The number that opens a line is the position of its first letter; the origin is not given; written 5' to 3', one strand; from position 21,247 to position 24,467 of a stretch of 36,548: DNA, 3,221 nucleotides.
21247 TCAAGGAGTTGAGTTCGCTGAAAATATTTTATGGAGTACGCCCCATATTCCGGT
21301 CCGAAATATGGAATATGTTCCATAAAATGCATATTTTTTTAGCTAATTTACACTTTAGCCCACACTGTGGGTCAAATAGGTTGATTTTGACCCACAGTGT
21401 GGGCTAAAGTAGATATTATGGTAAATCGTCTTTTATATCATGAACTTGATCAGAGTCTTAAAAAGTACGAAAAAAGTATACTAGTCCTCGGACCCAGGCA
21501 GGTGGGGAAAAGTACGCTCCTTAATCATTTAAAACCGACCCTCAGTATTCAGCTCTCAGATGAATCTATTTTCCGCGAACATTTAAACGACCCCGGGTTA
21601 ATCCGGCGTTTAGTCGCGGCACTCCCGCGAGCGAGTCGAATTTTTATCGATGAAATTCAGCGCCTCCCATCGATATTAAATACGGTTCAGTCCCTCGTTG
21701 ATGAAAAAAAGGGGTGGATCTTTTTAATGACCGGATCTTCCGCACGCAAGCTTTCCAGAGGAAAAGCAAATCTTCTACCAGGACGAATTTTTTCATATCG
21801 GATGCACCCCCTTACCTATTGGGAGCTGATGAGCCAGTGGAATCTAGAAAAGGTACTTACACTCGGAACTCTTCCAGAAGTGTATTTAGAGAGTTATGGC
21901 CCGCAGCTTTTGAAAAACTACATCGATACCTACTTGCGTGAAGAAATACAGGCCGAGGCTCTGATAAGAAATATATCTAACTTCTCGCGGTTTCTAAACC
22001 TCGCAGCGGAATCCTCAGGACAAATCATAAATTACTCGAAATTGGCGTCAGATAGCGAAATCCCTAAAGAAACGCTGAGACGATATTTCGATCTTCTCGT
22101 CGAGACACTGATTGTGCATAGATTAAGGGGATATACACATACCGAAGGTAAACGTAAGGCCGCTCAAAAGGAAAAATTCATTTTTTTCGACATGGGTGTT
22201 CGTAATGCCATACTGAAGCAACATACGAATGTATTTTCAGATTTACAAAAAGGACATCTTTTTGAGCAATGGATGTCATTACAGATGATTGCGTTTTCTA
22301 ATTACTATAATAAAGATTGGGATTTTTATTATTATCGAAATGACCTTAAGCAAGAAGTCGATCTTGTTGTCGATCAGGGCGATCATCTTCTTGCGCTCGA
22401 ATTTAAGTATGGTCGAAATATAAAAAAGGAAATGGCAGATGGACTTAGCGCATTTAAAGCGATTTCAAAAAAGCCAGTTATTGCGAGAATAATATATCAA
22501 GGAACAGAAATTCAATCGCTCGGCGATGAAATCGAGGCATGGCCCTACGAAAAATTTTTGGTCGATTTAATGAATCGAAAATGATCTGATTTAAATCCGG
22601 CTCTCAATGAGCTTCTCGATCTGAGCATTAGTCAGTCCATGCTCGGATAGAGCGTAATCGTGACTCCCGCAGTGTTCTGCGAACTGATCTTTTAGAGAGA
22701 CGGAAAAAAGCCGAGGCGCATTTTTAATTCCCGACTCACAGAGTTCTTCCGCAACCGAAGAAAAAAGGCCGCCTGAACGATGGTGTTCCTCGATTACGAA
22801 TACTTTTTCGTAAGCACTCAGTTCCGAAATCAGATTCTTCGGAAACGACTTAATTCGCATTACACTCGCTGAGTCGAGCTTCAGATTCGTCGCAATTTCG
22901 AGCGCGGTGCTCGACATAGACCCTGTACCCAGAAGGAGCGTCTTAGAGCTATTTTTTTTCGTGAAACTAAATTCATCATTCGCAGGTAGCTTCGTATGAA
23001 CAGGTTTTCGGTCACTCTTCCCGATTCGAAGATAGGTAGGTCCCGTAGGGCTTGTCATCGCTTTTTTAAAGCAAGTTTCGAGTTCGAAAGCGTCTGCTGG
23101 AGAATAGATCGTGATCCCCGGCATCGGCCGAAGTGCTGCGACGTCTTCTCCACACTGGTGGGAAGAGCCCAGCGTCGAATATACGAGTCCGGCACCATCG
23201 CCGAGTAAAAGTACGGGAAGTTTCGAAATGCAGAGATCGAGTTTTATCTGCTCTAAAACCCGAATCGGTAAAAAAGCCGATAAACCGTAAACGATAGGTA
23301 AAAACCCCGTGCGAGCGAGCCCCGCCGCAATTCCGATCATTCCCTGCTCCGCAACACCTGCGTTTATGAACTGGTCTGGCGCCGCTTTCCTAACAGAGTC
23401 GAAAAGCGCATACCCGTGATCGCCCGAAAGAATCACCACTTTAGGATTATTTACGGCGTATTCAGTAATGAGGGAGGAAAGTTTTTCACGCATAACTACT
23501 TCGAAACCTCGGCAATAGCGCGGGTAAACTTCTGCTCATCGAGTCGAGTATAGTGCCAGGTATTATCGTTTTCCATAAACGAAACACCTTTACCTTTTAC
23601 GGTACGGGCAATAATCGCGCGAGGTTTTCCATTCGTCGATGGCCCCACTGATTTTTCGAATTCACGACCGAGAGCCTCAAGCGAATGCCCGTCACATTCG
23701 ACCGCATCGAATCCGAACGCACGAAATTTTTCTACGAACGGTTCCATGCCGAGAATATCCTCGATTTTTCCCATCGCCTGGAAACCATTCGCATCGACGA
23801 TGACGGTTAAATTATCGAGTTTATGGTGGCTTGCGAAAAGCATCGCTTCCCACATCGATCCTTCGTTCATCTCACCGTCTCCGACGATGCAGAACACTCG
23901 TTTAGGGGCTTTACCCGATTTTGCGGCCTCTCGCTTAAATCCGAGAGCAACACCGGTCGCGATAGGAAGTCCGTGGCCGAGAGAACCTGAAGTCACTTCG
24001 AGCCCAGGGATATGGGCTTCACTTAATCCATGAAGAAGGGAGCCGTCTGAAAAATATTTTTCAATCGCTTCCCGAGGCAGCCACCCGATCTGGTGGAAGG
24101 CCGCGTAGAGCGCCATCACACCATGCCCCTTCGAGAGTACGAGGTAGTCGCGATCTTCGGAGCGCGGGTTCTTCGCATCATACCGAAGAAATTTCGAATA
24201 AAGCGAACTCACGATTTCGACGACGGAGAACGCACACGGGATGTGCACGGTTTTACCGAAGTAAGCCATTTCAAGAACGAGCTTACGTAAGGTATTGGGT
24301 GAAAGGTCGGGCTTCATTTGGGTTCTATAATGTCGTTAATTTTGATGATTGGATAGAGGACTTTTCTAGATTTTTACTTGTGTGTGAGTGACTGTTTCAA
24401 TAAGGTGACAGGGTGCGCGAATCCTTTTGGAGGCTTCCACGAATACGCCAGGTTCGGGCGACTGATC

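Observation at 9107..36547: Unusual density of GT-C-like polytopic proteins and lipid-carrier GT2 synthases, with no small GtrA/ArnEF-type flippase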

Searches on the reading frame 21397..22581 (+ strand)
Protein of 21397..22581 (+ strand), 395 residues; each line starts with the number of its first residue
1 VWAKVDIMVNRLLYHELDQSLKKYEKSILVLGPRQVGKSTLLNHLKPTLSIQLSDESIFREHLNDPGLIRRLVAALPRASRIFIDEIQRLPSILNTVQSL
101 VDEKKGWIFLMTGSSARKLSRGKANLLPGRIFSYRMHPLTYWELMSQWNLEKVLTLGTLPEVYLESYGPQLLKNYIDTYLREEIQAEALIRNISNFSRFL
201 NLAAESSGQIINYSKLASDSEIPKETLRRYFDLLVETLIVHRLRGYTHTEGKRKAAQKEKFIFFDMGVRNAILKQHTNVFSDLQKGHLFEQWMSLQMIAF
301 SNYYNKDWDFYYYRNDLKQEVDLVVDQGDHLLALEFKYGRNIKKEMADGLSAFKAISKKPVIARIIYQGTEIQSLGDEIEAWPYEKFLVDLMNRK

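Call 6: search_protein_families(library=pfam, proteins=[window:21397-22581:+], max_evalue=0.01)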
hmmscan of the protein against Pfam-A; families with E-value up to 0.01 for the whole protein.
window:21397-22581:+ (395 aa): 6 families
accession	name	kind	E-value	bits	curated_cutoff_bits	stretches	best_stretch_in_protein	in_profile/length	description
PF13635.12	DUF4143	-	2e-33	115.8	28.1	1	182-339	2-160/160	Domain of unknown function (DUF4143)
PF13173.12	AAA_14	-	1.7e-24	86.7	27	1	26-144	3-128/129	AAA domain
PF13401.12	AAA_22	-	4.6e-06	27.4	27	0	69-118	75-128/130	AAA domain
PF13191.12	AAA_16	-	0.00055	20.9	32.6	1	13-52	12-51/167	AAA ATPase domain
PF03193.22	RsgA_GTPase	-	0.0012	19.2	30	1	15-54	98-135/174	RsgA GTPase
PF05496.18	RuvB_N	-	0.0063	16.7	27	0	26-117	34-124/159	Holliday junction DNA helicase RuvB P-loop domain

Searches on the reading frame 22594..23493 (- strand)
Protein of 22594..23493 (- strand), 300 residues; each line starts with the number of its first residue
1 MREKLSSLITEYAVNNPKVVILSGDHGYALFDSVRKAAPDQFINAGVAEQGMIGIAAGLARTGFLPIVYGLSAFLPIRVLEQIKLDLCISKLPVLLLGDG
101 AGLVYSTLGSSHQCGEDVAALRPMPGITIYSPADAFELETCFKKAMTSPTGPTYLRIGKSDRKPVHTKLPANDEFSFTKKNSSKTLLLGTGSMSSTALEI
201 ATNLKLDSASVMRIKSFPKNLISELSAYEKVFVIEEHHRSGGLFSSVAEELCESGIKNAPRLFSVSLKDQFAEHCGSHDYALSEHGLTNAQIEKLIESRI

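Call 6: search_protein_families(library=pfam, proteins=[window:22594-23493:-], max_evalue=0.01)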
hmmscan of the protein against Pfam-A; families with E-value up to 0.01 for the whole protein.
window:22594-23493:- (300 aa): 2 families
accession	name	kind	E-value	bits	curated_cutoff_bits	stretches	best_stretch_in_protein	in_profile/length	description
PF02779.29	Transket_pyr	-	8.2e-24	84.6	27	1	2-160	6-170/174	Transketolase, pyrimidine binding domain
PF02780.25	Transketolase_C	-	1.5e-06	28.6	25.9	1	180-261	7-97/124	Transketolase, C-terminal domain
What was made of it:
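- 22591..24317 (-): Split transketolase-like pair: N-terminal subunit 23496-24317, C-terminal subunit 22591-23493. It co-occurs with GtrB-like GT2s and C4-family genes. Pfam (call 6).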

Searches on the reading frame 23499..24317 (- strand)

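Call 6: search_protein_families(library=pfam, proteins=[window:23499-24317:-], max_evalue=0.01)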
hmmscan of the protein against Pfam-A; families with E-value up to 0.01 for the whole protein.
window:23499-24317:- (273 aa): 4 families
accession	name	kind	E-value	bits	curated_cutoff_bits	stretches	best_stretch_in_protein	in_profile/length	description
PF00456.26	Transketolase_N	-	2.6e-36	125.7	22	1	8-263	7-267/334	Transketolase, thiamine diphosphate binding domain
PF02775.26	TPP_enzyme_C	-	4.1e-07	30.3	21.9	1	109-195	26-101/151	Thiamine pyrophosphate enzyme, C-terminal TPP binding domain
PF13292.11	DXP_synthase_N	-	2.4e-05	24.2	21.2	1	122-179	118-173/274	1-deoxy-D-xylulose-5-phosphate synthase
PF00676.26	E1_dh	-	2.6e-05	23.8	22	1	109-211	99-195/300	Dehydrogenase E1 component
